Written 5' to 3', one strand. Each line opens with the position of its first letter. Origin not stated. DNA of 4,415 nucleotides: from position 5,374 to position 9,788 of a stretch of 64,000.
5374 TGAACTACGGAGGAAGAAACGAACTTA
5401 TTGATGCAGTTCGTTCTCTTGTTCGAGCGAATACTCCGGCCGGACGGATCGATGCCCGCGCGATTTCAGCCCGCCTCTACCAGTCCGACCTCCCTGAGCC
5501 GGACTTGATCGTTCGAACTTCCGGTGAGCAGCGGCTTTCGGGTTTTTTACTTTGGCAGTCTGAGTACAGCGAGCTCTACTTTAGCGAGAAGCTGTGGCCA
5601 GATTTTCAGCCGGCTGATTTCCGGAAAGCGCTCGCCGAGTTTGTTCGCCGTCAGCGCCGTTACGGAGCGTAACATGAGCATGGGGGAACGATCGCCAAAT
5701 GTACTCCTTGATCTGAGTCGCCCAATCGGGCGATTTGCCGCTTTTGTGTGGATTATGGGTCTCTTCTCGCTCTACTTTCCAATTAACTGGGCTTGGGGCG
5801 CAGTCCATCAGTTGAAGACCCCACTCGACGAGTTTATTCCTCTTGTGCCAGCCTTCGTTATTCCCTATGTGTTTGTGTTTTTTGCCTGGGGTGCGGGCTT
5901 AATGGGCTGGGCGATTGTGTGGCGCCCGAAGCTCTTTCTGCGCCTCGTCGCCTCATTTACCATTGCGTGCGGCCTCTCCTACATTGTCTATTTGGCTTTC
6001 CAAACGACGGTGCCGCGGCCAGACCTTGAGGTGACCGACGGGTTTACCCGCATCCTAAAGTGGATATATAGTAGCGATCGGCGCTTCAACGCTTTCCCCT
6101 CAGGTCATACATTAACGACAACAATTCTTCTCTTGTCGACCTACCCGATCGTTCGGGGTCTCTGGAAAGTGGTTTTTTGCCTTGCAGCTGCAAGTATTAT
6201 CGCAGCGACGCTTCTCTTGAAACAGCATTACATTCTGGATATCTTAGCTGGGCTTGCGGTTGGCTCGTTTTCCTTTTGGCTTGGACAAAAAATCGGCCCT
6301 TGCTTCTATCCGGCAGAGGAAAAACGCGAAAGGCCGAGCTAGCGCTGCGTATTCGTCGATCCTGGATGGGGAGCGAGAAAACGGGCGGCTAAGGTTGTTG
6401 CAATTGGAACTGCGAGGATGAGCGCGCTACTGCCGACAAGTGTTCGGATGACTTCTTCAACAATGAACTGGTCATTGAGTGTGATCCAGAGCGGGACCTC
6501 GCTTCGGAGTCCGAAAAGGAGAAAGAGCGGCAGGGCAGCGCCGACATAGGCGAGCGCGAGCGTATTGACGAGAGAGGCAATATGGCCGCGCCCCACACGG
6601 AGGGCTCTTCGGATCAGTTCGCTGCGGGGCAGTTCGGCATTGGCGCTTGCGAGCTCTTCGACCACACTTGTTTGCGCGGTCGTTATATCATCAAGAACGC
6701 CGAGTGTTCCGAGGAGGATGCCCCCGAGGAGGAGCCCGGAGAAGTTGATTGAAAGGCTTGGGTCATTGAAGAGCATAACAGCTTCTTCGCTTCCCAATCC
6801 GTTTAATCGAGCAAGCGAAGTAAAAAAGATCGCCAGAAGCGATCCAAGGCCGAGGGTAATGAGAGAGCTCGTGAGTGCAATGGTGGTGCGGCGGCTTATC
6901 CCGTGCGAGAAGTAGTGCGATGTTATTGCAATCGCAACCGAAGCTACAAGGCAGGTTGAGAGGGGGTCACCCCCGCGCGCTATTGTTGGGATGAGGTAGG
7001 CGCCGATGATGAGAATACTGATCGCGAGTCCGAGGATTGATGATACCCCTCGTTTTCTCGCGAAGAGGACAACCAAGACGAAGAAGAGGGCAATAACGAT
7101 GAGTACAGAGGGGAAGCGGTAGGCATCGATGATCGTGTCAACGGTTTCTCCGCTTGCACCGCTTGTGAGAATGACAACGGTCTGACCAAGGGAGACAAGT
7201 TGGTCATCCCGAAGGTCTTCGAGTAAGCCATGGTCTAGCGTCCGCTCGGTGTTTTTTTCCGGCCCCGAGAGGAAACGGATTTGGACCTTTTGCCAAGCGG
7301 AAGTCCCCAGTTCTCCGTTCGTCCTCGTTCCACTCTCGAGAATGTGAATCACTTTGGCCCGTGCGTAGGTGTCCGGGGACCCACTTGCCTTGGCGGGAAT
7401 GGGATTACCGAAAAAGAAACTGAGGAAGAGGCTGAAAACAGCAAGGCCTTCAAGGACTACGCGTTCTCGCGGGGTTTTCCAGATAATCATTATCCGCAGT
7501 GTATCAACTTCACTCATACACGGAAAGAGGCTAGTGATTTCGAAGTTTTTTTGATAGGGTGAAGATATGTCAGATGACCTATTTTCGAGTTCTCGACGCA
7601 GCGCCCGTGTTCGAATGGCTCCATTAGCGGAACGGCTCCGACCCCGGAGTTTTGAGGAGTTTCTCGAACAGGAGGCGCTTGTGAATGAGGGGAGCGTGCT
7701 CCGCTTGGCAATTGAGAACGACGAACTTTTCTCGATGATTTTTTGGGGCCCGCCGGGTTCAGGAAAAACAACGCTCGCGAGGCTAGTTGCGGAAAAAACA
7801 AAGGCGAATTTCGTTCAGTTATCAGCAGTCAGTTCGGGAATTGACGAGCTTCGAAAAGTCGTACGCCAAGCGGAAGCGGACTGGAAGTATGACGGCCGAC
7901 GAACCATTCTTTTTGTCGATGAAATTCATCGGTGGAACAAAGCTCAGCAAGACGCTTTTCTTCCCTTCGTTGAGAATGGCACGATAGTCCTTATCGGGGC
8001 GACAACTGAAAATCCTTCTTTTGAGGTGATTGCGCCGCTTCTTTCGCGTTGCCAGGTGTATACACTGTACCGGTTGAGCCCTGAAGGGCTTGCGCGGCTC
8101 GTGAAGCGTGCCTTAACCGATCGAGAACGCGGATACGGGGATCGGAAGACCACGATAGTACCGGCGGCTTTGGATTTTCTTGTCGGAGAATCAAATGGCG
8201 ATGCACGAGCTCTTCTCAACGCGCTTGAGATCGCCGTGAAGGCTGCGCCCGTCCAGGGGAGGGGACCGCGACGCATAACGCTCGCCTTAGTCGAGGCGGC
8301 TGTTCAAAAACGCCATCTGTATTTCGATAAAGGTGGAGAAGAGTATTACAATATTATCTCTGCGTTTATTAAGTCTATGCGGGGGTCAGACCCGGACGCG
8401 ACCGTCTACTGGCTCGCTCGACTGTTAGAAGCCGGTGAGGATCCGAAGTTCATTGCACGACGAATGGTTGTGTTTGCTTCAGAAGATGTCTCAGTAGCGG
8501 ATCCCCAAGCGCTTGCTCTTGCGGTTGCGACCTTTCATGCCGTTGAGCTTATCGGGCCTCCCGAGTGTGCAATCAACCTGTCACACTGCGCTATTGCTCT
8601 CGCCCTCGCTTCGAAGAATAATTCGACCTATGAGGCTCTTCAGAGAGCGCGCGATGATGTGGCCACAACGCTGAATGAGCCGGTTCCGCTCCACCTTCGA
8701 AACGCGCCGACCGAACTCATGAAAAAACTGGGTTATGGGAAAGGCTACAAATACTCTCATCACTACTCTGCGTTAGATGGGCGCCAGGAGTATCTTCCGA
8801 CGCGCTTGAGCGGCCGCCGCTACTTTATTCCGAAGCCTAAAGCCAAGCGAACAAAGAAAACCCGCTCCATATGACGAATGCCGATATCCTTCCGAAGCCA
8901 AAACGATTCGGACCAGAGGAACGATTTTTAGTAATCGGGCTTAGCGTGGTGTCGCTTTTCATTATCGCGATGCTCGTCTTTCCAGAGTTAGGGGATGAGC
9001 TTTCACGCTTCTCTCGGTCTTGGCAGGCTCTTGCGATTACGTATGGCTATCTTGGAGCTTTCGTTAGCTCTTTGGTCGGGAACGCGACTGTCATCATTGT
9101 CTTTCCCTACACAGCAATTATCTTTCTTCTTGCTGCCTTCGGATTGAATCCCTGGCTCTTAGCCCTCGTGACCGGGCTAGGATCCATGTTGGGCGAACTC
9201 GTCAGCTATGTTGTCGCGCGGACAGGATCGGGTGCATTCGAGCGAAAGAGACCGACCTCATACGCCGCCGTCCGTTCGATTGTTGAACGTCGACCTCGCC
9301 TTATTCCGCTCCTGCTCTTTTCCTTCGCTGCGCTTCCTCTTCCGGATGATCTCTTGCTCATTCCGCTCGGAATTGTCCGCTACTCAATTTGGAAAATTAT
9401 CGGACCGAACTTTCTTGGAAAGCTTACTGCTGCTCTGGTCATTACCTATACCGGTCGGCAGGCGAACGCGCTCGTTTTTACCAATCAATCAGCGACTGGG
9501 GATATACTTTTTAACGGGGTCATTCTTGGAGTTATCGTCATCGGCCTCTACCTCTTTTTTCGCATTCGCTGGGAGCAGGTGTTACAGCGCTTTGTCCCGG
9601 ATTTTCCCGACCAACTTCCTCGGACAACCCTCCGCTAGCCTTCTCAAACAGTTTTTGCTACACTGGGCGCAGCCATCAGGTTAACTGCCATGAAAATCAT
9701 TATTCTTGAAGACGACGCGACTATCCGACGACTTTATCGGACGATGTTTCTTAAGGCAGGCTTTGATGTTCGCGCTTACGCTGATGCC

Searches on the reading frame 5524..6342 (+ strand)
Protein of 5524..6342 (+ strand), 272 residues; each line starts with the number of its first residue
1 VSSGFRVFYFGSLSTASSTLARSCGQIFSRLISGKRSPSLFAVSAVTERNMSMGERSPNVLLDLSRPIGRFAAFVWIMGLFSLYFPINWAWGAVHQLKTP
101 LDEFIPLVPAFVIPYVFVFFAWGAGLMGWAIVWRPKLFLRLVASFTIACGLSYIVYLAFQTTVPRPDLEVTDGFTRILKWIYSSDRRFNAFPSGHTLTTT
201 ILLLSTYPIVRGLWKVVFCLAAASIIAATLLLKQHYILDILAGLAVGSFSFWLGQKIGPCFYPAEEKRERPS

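Call 57: search_protein_families(library=pfam, proteins=[window:5524-6342:+], max_evalue=0.00001)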
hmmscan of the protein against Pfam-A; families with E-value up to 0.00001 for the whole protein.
window:5524-6342:+ (272 aa): 3 families
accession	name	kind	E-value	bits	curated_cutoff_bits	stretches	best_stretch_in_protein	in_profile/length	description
PF01569.27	PAP2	-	1.6e-11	44.5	27.2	1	144-253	8-120/130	PAP2 superfamily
PF14378.12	PAP2_3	-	2.4e-11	44.3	27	1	114-253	35-190/190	PAP2 superfamily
PF14360.12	PAP2_C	-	1.1e-06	29.5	27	1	193-253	8-71/74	PAP2 superfamily C-terminal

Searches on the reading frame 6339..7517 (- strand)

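Call 57: search_protein_families(library=pfam, proteins=[window:6339-7517:-], max_evalue=0.00001)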
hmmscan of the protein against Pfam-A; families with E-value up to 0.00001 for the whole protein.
window:6339-7517:- (392 aa): 1 family
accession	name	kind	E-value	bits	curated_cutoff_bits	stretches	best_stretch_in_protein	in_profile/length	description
PF07907.16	YibE_F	-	1.3e-63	215.2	27.2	1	139-378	2-240/241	YibE/F-like protein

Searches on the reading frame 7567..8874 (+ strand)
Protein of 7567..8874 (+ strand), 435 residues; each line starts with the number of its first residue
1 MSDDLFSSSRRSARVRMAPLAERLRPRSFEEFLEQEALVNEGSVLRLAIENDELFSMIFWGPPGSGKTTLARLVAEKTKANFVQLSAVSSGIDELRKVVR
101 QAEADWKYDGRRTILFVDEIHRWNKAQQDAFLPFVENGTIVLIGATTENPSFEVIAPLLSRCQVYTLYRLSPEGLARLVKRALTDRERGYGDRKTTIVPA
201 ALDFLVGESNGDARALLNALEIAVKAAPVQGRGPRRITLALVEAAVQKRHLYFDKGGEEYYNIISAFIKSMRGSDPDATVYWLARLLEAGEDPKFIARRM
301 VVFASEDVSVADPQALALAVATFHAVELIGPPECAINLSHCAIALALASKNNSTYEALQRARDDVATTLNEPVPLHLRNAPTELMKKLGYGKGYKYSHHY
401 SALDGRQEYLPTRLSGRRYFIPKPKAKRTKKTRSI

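Call 57: search_protein_families(library=pfam, proteins=[window:7567-8874:+], max_evalue=0.00001)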
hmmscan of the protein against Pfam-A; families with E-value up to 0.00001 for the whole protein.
window:7567-8874:+ (435 aa): 5 families
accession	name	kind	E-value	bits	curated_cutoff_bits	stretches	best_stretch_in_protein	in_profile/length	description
PF12002.13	MgsA_C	-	4.6e-60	202.7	27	1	273-429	1-157/167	MgsA AAA+ ATPase C terminal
PF16193.11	AAA_assoc_2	-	1.2e-24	86.8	34.3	1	193-272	3-81/81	AAA C-terminal domain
PF00004.35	AAA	-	3.1e-17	63.7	21.2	1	57-165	1-126/131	ATPase family associated with various cellular activities (AAA)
PF05496.18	RuvB_N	-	3.1e-12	47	27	1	24-144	1-118/159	Holliday junction DNA helicase RuvB P-loop domain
PF07728.20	AAA_5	-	1.6e-06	28.6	22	0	57-147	2-102/139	AAA domain (dynein-related subfamily)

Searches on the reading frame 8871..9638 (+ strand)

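Call 57: search_protein_families(library=pfam, proteins=[window:8871-9638:+], max_evalue=0.00001)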
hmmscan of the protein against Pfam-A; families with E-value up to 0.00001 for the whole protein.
window:8871-9638:+ (255 aa): 1 family
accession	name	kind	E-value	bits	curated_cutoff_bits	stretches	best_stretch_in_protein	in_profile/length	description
PF09335.16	VTT_dom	-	9.6e-12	45.9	33.9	1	78-196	1-122/123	VTT domain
